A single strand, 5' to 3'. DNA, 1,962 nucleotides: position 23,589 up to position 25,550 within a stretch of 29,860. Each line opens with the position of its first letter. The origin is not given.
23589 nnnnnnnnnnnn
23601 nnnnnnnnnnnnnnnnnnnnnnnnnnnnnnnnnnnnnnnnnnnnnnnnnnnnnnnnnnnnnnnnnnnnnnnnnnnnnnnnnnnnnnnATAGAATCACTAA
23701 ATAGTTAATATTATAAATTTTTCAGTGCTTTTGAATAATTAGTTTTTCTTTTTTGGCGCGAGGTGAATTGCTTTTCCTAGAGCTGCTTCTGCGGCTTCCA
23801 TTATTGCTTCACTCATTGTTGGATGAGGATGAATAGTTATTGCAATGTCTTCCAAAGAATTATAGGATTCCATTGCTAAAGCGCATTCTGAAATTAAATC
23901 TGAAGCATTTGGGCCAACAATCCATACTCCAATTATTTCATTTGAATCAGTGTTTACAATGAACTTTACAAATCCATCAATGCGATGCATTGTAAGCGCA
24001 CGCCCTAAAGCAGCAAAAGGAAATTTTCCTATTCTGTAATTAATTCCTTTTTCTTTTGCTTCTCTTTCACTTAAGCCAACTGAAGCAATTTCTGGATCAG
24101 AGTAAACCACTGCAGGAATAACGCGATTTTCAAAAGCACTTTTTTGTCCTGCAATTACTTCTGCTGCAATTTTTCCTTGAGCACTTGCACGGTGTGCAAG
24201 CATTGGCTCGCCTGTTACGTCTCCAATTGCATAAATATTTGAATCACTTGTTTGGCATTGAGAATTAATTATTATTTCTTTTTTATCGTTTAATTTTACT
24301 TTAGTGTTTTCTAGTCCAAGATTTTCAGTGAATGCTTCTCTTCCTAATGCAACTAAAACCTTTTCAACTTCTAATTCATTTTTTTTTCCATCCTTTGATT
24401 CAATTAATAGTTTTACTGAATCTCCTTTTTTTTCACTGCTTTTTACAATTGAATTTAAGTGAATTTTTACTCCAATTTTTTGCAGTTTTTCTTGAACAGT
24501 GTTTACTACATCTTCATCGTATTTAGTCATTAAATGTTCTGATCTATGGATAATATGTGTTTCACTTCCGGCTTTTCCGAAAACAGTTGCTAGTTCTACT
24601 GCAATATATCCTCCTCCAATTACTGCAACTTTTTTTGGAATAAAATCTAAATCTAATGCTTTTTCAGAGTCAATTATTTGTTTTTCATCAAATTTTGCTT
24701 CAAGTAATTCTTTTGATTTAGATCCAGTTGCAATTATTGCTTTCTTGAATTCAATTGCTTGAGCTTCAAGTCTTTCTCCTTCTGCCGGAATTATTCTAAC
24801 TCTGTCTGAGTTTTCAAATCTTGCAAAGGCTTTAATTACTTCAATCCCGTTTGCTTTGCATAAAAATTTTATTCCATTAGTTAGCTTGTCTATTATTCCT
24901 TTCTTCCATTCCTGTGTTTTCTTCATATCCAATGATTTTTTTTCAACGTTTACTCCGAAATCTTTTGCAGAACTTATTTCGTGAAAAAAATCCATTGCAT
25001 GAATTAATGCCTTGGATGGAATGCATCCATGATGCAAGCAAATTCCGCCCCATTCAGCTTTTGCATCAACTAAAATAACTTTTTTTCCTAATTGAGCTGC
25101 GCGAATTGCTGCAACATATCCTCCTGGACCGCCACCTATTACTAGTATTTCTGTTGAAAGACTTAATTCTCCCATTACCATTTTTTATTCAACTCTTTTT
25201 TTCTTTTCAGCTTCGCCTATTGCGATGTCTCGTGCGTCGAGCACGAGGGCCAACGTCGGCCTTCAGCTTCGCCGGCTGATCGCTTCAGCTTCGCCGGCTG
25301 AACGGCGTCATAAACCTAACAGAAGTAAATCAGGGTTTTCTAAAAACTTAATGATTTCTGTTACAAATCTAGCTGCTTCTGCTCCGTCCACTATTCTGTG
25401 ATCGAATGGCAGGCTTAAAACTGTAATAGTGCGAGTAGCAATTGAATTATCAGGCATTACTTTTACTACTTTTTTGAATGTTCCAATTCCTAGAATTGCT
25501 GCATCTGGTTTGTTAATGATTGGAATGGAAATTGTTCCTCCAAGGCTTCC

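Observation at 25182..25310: E2-E3 spacer is filled by a 64% G+C element built around a 22-nt tandem repeat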

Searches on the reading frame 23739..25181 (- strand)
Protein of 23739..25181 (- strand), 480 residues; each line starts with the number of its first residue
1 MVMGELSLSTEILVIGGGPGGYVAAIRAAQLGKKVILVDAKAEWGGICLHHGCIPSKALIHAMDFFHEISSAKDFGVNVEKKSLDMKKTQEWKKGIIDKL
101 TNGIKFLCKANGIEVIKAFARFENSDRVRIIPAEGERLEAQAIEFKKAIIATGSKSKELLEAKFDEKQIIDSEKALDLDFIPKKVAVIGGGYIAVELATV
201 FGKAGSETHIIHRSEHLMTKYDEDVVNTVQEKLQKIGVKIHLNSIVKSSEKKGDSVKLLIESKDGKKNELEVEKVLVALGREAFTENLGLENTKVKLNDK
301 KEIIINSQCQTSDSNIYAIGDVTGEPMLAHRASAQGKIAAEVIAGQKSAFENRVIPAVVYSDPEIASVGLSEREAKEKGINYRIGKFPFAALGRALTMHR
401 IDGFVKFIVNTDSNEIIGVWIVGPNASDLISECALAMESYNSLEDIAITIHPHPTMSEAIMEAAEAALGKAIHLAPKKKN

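Call 7: search_protein_families(library=pfam, proteins=[window:23739-25181:-])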
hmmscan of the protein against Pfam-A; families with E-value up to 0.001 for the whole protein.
window:23739-25181:- (480 aa): 14 families
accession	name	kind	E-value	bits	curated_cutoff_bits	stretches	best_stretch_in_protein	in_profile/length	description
PF07992.20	Pyr_redox_2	-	2.1e-69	234.6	26.1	1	11-336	2-291/291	Pyridine nucleotide-disulphide oxidoreductase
PF02852.28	Pyr_redox_dim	-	3.4e-37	127.4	25.3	1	355-464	1-110/110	Pyridine nucleotide-disulphide oxidoreductase, dimerisation domain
PF00070.33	Pyr_redox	-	3.4e-24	85.6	22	1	184-257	1-75/82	Pyridine nucleotide-disulphide oxidoreductase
PF13738.12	Pyr_redox_3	-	5.9e-12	45.9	30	1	141-320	121-305/305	Pyridine nucleotide-disulphide oxidoreductase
PF03486.20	HI0933_like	-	1.9e-10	41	50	2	11-45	2-36/244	HI0933-like protein Rossmann domain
PF12831.13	FAD_oxidored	-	5.6e-10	39.5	27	1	11-52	1-42/416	FAD dependent oxidoreductase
PF00890.30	FAD_binding_2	-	6.2e-06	26.1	20.4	1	12-46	2-36/414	FAD binding domain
PF01134.28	GIDA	-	9.5e-06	25.3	22.1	1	12-72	2-59/391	Glucose inhibited division protein A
PF03721.20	UDPG_MGDP_dh_N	-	4.4e-05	23.6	27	0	183-241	1-59/187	UDP-glucose/GDP-mannose dehydrogenase family, NAD binding domain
PF13450.12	NAD_binding_8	-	7.4e-05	23.4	21.9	1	14-48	1-35/68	NAD(P)-binding Rossmann-like domain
PF01494.25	FAD_binding_3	-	0.0002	21.2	22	0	10-42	2-34/349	FAD binding domain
PF02737.24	3HCDH_N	-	0.00045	20.6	22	0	184-239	1-56/180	3-hydroxyacyl-CoA dehydrogenase, NAD binding domain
PF01266.30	DAO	-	0.00067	19.7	27.9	0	12-45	2-35/353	FAD dependent oxidoreductase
PF01262.27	AlaDh_PNT_C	-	0.00068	19.6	23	0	9-42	28-61/214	Alanine dehydrogenase/PNT, C-terminal domain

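Call 16: find_encoding_contigs(protein=window:23739-25181:-, flank=10000, max_places=10)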
Protein window:23739-25181:- (480 aa): 1 contig read that carries it; 1 place shown.
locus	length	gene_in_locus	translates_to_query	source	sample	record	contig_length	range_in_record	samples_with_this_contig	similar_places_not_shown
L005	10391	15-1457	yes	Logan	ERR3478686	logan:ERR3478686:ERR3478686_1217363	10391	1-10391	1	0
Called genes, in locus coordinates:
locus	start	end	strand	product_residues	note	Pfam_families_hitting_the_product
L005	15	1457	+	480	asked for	PF00890:FAD_binding_2 (weak), PF01134:GIDA (weak), PF03486:HI0933_like (faint), PF07992:Pyr_redox_2, PF12831:FAD_oxidored, PF13738:Pyr_redox_3, PF00070:Pyr_redox, PF02852:Pyr_redox_dim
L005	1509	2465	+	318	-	-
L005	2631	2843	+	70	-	-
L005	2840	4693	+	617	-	-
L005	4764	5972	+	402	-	PF12705:PDDEXK_1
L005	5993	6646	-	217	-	-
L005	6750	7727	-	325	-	PF12802:MarR_2 (faint), PF13404:HTH_AsnC-type, PF13412:HTH_24, PF12840:HTH_20 (faint), PF13404:HTH_AsnC-type, PF13412:HTH_24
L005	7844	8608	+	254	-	PF08241:Methyltransf_11, PF08242:Methyltransf_12 (weak), PF13649:Methyltransf_25, PF13847:Methyltransf_31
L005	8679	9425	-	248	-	PF21948:LplA-B_cat, PF03099:BPL_LplA_LipB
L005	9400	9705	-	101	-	-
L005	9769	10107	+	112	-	PF01588:tRNA_bind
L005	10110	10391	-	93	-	?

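Call 19: find_related_loci(query=window:23739-25181:-, collection=genome_contigs, flank=10000)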
Query window:23739-25181:- (480 aa) in genome_contigs; peptide patterns used: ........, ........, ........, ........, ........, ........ (x = any residue, [..] = any of these).
599 stretches matched a pattern (row limit reached: there are more); 564 encode a relative of the query (tblastn E <= 1e-3); the best 80 are kept; 80 distinct loci.
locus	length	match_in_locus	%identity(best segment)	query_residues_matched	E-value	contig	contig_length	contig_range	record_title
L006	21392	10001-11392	46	4-473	7e-125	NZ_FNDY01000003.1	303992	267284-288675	Paenibacillus naphthalenovorans strain PR-N1, whole genome shotgun sequence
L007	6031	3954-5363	45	1-478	5e-122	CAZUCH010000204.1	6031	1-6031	MAG TPA_asm: uncultured Planctomycetales bacterium isolate binchicken_co86_161 genome assembly, contig: NODE_6858_length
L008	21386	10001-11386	44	8-474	4e-116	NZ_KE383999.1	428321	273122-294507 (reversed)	Legionella moravica DSM 19234 G543DRAFT_scaffold00001.1, whole genome shotgun sequence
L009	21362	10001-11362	42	7-465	6e-111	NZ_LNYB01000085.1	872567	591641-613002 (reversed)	Legionella feeleii strain WO-44C Lfee_ctg085, whole genome shotgun sequence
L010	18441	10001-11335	41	22-478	1e-106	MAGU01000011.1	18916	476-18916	MAG: Candidatus Methanomethylicus oleisabuli isolate V3 V3_s10, whole genome shotgun sequence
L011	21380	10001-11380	42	11-474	8e-105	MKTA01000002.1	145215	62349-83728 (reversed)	MAG: Bacteroidetes bacterium 41-46 SCNpilot_bf_inoc_scaffold_109, whole genome shotgun sequence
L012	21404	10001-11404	41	7-479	2e-103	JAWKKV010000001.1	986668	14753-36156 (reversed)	MAG: Chitinophagales bacterium isolate AC1.39 AC1.39.fa-1, whole genome shotgun sequence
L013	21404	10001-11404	40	8-474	5e-103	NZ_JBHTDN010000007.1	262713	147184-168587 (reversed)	Parapedobacter sp. GCM10030251 strain I23B-00676 spades_K_17_127_7, whole genome shotgun sequence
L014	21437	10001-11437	41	11-480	1e-102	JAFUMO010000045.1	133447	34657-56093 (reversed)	MAG: Bacteroidales bacterium isolate RGIG4631 Roe_deer_Rectum-4__c346994, whole genome shotgun sequence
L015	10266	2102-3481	42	11-474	3e-102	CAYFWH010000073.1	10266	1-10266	MAG TPA_asm: uncultured Weeksellaceae bacterium isolate ERP107106_co2_284 genome assembly, contig: NODE_5881_length_1026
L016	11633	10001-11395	40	5-474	3e-102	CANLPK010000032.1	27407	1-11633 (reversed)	MAG: Bacteroidetes bacterium isolate ZH-15may19-286 genome assembly, contig: ZH-15May19-c3881, whole genome shotgun sequ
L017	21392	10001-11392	40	6-474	2e-101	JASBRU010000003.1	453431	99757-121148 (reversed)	MAG: Flavobacteriales bacterium isolate BWSM_116 k141_27018, whole genome shotgun sequence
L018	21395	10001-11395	40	5-474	3e-101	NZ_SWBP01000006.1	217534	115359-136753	Pedobacter cryophilus strain AR-3-17 contig6, whole genome shotgun sequence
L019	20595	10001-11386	40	11-474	8e-101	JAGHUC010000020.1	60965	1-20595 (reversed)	MAG: Candidatus Egerieousia equi isolate E4_MB2_106 c_000000065934, whole genome shotgun sequence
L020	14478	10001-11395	39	5-474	3e-100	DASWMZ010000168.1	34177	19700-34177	MAG TPA_asm: Pedobacter sp. isolate SMAG_U3400 k141_89836, whole genome shotgun sequence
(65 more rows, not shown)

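Call 22: find_homologous_proteins(query=window:23739-25181:-, max_evalue=1e-80)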
Query window:23739-25181:- (480 aa): 7673 proteins with E <= 1e-80 among 8000 candidates; the best 120 are listed.
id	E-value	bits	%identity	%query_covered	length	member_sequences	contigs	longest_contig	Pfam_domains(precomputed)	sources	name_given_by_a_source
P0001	0.0e+0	1039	100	100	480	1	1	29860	PF00890.31,PF02852.29,PF07992.21,PF00070.34,PF13738.13,PF03486.21,PF01134.29,PF12831.14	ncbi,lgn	-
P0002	1.8e-220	750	72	100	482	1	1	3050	PF01266.31,PF13450.13,PF00890.31,PF02852.29,PF07992.21,PF00070.34,PF13738.13,PF03486.21,PF03721.21,PF01134.29,PF12831.14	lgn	-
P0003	4.5e-153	528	54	99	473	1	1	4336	PF13450.13,PF00890.31,PF02852.29,PF07992.21,PF00070.34,PF13738.13,PF03486.21,PF03721.21,PF01134.29,PF01494.26,PF12831.14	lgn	-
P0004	8.7e-151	521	54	95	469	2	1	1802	PF13450.13,PF02852.29,PF07992.21,PF00070.34,PF13738.13,PF03486.21,PF03721.21,PF01134.29,PF01494.26,PF12831.14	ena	-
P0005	2.6e-150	519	54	99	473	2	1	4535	PF01266.31,PF13450.13,PF00890.31,PF02852.29,PF07992.21,PF00070.34,PF13738.13,PF03486.21,PF01134.29,PF12831.14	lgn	-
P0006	2.0e-149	516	52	100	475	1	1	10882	PF01266.31,PF13450.13,PF00890.31,PF02852.29,PF07992.21,PF00070.34,PF13738.13,PF03486.21,PF01134.29,PF01494.26,PF12831.14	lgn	-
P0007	5.9e-149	515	51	100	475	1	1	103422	PF13450.13,PF00890.31,PF02852.29,PF07992.21,PF00070.34,PF13738.13,PF03486.21,PF01134.29,PF12831.14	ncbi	ncbi:MAG: dihydrolipoyl dehydrogenase [archaeon]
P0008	1.0e-148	514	53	98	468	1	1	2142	PF13450.13,PF07992.21,PF00070.34,PF03486.21,PF01134.29,PF01494.26,PF12831.14,PF01266.31,PF00890.31,PF02852.29,PF13738.13,PF03721.21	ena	-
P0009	4.5e-148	512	53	98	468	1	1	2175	PF13450.13,PF07992.21,PF00070.34,PF03486.21,PF01134.29,PF01494.26,PF12831.14,PF01266.31,PF00890.31,PF02852.29,PF13738.13,PF01262.28,PF03721.21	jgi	jgi:dihydrolipoamide dehydrogenase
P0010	9.5e-148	511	53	98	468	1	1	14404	PF13450.13,PF07992.21,PF00070.34,PF03486.21,PF01134.29,PF01494.26,PF12831.14,PF01266.31,PF00890.31,PF02852.29,PF13738.13,PF01262.28,PF03721.21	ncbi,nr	ncbi:MAG: dihydrolipoyl dehydrogenase [Flavobacteriales bacterium]|nr:dihydrolipoyl dehydrogenase [F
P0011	1.0e-147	511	53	98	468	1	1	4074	PF13450.13,PF07992.21,PF00070.34,PF03486.21,PF01134.29,PF01494.26,PF12831.14,PF01266.31,PF00890.31,PF02852.29,PF13738.13,PF01262.28,PF03721.21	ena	-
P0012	1.1e-147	511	53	98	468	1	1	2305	PF13450.13,PF07992.21,PF00070.34,PF03486.21,PF01134.29,PF01494.26,PF12831.14,PF01266.31,PF00890.31,PF02852.29,PF13738.13,PF01262.28,PF03721.21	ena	-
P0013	1.3e-147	510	53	98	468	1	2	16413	PF13450.13,PF07992.21,PF00070.34,PF03486.21,PF01134.29,PF01494.26,PF12831.14,PF01266.31,PF00890.31,PF02852.29,PF13738.13,PF01262.28,PF03721.21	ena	-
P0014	1.8e-147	510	53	98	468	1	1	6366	PF13450.13,PF07992.21,PF00070.34,PF03486.21,PF01134.29,PF01494.26,PF12831.14,PF01266.31,PF00890.31,PF02852.29,PF13738.13,PF01262.28,PF03721.21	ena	-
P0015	1.9e-147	510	52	98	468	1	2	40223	PF13450.13,PF07992.21,PF00070.34,PF03486.21,PF01134.29,PF01494.26,PF12831.14,PF01266.31,PF00890.31,PF02852.29,PF13738.13,PF01262.28,PF03721.21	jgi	jgi:dihydrolipoamide dehydrogenase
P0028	1.4e-146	507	54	98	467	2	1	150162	PF13450.13,PF07992.21,PF00070.34,PF03486.21,PF01134.29,PF01494.26,PF12831.14,PF01266.31,PF00890.31,PF02852.29,PF13738.13,PF03721.21,PF02737.25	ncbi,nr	ncbi:dihydrolipoyl dehydrogenase [Candidatus Woesearchaeota archaeon]|nr:dihydrolipoyl dehydrogenase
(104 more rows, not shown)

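Call 23: find_encoding_contigs(protein=P0002, flank=10000, max_places=5)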
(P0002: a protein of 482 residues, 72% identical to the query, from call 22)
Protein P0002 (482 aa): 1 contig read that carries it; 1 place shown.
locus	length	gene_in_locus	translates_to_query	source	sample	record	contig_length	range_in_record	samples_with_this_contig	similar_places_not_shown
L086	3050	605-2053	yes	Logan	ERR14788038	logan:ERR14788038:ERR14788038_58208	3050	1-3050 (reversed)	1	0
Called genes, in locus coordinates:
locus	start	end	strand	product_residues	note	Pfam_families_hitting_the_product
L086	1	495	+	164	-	?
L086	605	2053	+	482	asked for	PF00890:FAD_binding_2 (weak), PF01134:GIDA (weak), PF01266:DAO (faint), PF07992:Pyr_redox_2, PF12831:FAD_oxidored, PF13738:Pyr_redox_3, PF00070:Pyr_redox, PF02852:Pyr_redox_dim, +3 more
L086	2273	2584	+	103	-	-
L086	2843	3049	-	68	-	?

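Call 24: find_encoding_contigs(protein=P0006, flank=10000, max_places=3)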
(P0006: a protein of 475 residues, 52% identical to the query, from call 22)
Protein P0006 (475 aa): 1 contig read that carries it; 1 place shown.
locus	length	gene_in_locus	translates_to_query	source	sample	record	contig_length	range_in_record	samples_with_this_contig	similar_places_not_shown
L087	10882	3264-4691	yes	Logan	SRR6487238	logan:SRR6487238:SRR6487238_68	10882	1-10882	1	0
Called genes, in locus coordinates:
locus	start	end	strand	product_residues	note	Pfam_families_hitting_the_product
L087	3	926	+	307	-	?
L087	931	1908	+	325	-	PF02779:Transket_pyr, PF02780:Transketolase_C, PF17147:PFOR_II (weak)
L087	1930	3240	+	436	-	PF00364:Biotin_lipoyl, PF25917:BSH_RND (faint), PF25984:BSH_YknX (faint), PF25997:BSH_YhbJ, PF02817:E3_binding, PF00198:2-oxoacid_dh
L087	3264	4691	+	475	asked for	PF00890:FAD_binding_2 (weak), PF01134:GIDA, PF01266:DAO (faint), PF07992:Pyr_redox_2, PF12831:FAD_oxidored, PF13738:Pyr_redox_3, PF00070:Pyr_redox, PF02852:Pyr_redox_dim, +3 more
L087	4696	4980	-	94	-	PF05016:ParE_toxin (weak)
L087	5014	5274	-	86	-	-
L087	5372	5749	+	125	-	-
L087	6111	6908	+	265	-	PF03130:HEAT_PBS (faint), PF13646:HEAT_2 (weak), PF02985:HEAT (faint), PF13646:HEAT_2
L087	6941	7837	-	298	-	PF01040:UbiA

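Call 25: find_encoding_contigs(protein=P0007, flank=10000, max_places=3)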
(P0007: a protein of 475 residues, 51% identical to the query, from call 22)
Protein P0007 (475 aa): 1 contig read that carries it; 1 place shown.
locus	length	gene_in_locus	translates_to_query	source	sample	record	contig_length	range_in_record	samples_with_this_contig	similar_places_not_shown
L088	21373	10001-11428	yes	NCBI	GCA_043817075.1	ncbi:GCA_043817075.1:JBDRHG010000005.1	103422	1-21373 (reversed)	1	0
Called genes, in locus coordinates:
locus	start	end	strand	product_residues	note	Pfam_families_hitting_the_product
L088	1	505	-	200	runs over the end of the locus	-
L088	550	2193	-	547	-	PF00118:Cpn60_TCP1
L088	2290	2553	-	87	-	PF00166:Cpn10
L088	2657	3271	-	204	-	PF02163:Peptidase_M50 (faint)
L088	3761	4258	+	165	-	PF02002:TFIIE_alpha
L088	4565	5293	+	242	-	PF04851:ResIII, PF00270:DEAD, PF22527:DEXQc_Suv3 (weak)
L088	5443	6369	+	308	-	PF04055:Radical_SAM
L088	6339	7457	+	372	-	PF00676:E1_dh, PF13292:DXP_synthase_N (weak)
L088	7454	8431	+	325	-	PF02779:Transket_pyr, PF02780:Transketolase_C, PF17147:PFOR_II (weak)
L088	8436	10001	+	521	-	PF00364:Biotin_lipoyl, PF25997:BSH_YhbJ (weak), PF02817:E3_binding, PF00198:2-oxoacid_dh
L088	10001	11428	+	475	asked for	PF00890:FAD_binding_2 (weak), PF01134:GIDA (faint), PF07992:Pyr_redox_2, PF12831:FAD_oxidored, PF13450:NAD_binding_8 (weak), PF13738:Pyr_redox_3 (weak), PF00070:Pyr_redox, PF02852:Pyr_redox_dim, +1 more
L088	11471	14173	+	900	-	PF00690:Cation_ATPase_N, PF00122:E1-E2_ATPase, PF00702:Hydrolase, PF13246:Cation_ATPase, PF12710:HAD (faint), PF08282:Hydrolase_3 (faint), PF00689:Cation_ATPase_C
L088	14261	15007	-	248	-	PF21948:LplA-B_cat, PF03099:BPL_LplA_LipB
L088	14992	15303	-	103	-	-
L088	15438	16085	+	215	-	PF19810:HFX_2341_N (weak)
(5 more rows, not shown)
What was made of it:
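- More distant relatives have gaps of 0-23 nt at all PDH junctions (calls 24, 25).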

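Call 33: list_cluster_members(proteins=[window:23739-25181:-, window:13939-14475:+, window:25308-26636:-, window:27449-28426:-])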
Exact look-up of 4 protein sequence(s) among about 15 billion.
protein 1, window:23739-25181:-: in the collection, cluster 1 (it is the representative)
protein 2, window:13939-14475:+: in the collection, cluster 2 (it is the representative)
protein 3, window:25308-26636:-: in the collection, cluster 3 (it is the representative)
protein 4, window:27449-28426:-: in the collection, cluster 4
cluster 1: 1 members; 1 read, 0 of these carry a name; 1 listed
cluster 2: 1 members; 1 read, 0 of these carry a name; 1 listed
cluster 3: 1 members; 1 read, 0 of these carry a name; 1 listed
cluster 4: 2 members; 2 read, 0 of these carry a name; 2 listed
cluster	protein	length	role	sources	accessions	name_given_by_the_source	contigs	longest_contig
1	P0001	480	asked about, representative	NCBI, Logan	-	-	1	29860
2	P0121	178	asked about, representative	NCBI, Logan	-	-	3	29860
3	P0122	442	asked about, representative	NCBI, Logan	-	-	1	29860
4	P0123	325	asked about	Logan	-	-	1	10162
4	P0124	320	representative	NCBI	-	-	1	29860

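Call 75: find_encoding_contigs(protein=P0028, flank=10000, max_places=2)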
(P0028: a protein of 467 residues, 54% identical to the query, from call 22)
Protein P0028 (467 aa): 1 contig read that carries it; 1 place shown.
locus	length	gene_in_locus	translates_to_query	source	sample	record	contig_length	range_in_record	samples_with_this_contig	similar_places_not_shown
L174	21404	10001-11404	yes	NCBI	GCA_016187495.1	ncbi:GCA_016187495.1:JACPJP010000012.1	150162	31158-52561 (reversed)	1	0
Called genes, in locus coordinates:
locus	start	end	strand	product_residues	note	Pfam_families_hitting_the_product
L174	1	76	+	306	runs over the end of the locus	PF01073:3Beta_HSD, PF01370:Epimerase, PF02719:Polysacc_synt_2 (faint), PF04321:RmlD_sub_bind, PF13460:NAD_binding_10, PF16363:GDP_Man_Dehyd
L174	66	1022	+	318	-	PF00535:Glycos_transf_2, PF13641:Glyco_tranf_2_3, PF13632:Glyco_trans_2_3 (weak)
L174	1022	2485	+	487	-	PF13231:PMT_2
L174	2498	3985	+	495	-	PF01943:Polysacc_synt, PF13440:Polysacc_synt_3, PF03023:MurJ (weak), PF01554:MatE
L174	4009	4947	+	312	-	PF00149:Metallophos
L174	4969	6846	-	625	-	PF00884:Sulfatase, PF01663:Phosphodiest (faint), PF16347:SGSH_C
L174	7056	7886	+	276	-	-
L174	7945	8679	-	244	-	PF00106:adh_short, PF01370:Epimerase (faint), PF08659:KR, PF13561:adh_short_C2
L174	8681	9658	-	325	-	PF13489:Methyltransf_23, PF13847:Methyltransf_31, PF08241:Methyltransf_11 (weak), PF08242:Methyltransf_12, PF13649:Methyltransf_25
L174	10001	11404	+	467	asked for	PF00890:FAD_binding_2 (weak), PF01134:GIDA (weak), PF01266:DAO (faint), PF07992:Pyr_redox_2, PF12831:FAD_oxidored (weak), PF13738:Pyr_redox_3, PF00070:Pyr_redox, PF02852:Pyr_redox_dim, +5 more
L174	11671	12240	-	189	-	PF02803:Thiolase_C, PF22691:Thiolase_C_1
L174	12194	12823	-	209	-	PF00108:Thiolase_N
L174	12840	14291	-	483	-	PF04015:DUF362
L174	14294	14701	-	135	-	PF02803:Thiolase_C, PF22691:Thiolase_C_1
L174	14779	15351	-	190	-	PF00108:Thiolase_N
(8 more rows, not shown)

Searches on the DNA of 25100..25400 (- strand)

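Call 12: search_rna_families(source=window, start=25100, end=25400, threshold=evalue, max_evalue=10)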
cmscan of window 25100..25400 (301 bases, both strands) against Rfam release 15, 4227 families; matches with E-value up to 10: 3.
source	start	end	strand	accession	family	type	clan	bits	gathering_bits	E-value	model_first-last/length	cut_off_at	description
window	25293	25336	-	RF01843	neisseria_FSE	Cis-reg; frameshift_element;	-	13.1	50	5.2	1-40/40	no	neiserria ribosomal frameshift element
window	25173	25217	-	RF01306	sR52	Gene; snRNA; snoRNA; CD-box;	-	12.9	50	2.4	1-60/60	no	Small nucleolar RNA sR52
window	25245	25264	+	RF03032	narK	Cis-reg;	-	12.8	43.2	4.7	31-50/72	no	narK RNA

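Call 50: search_dna_similar(query=window:25196-25312:-, collection=plasmids, mode=distant, max_evalue=10, max_rows=10)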
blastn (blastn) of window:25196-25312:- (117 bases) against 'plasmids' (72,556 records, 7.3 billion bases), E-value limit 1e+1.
Records with a match: 26; places in all: 26; records where one place covers at least 80% of the query: 0.
Best place of each record, by identity: >=99% 3; 95-99% 2; 90-95% 3; 80-90% 18.
By first word of the organism name: Azospirillum 8; Rhizobium 4; Sinorhizobium 2; Azotobacter 1; Granulicella 1; Variovorax 1; Indioceanicola 1; Embleya 1; Caballeronia 1; Shinella 1; and 5 more.
By predicted mobility (MOB-suite, as given by PLSDB): non-mobilizable 20; mobilizable 4; conjugative 2.
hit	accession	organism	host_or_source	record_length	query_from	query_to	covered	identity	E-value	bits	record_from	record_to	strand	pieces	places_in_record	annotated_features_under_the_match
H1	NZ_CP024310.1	Sinorhizobium fredii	Phaseolus vulgaris,cell culture,plant ...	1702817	15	59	38%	82.2%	8e-2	43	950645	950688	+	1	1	record has no annotation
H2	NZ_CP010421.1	Azotobacter chroococcum NCIMB 8003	cell culture,soil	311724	15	58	38%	80.4%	4e+0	37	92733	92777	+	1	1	OprD family porin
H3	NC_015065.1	Granulicella tundricola MP5ACTX9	-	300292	12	53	36%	81.0%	4e+0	37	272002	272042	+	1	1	carboxymuconolactone decarboxylase family protein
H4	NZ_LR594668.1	Variovorax sp. SRS16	linuron-contaminated soil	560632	39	75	32%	86.5%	4e+0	38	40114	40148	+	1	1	none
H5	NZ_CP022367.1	Azospirillum sp. TSH58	single cell,paddy soils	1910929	2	37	31%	86.5%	1e+0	39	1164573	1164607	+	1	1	record has no annotation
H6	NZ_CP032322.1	Azospirillum argentinense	soil sample,Agricultural field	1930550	2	37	31%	86.5%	1e+0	39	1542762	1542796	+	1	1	record has no annotation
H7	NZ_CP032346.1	Azospirillum brasilense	soil sample,Agricultural field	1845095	2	37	31%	86.5%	1e+0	39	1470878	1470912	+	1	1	record has no annotation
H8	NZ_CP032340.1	Azospirillum brasilense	soil sample,Agricultural field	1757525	2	37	31%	86.5%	1e+0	39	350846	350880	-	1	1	none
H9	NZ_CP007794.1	Azospirillum argentinense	Triticum aestivum L.,Root,wheat ...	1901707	2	37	31%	86.5%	1e+0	39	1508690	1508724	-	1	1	record has no annotation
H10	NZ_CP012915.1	Azospirillum brasilense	Digitaria eriantha,microbe,root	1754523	2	37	31%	86.5%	1e+0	39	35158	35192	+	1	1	none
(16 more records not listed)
